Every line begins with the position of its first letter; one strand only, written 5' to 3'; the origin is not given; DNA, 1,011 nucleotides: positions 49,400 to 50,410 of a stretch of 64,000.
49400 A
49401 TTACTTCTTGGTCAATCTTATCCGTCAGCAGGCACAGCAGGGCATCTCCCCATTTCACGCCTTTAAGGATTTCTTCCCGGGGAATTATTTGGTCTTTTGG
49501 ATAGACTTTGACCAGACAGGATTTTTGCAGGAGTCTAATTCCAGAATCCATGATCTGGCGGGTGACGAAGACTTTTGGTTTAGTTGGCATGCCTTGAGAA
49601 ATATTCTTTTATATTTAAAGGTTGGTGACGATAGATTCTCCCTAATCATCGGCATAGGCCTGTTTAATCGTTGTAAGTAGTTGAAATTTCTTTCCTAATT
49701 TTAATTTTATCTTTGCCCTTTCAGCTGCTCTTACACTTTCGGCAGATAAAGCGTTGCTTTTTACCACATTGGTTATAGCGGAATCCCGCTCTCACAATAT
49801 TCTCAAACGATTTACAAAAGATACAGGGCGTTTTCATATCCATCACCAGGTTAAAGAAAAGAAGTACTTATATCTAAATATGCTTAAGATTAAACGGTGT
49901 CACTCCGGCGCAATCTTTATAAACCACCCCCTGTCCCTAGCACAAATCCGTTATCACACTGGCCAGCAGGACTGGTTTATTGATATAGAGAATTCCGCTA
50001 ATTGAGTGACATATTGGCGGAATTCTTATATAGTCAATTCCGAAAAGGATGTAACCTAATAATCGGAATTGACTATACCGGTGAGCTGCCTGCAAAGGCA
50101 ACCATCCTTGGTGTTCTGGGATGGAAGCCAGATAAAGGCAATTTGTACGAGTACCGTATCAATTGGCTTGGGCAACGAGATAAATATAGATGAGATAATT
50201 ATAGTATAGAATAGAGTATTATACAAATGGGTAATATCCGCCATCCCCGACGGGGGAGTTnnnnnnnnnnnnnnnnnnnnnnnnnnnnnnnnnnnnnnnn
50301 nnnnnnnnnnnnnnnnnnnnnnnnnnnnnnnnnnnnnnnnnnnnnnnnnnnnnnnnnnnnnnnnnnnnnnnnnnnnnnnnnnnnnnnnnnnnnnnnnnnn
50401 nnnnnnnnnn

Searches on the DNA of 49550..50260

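Call 49: search_rna_families(source=window, start=49550, end=50260, threshold=evalue, max_evalue=1)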
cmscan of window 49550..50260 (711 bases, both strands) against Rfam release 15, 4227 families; matches with E-value up to 1: 0.
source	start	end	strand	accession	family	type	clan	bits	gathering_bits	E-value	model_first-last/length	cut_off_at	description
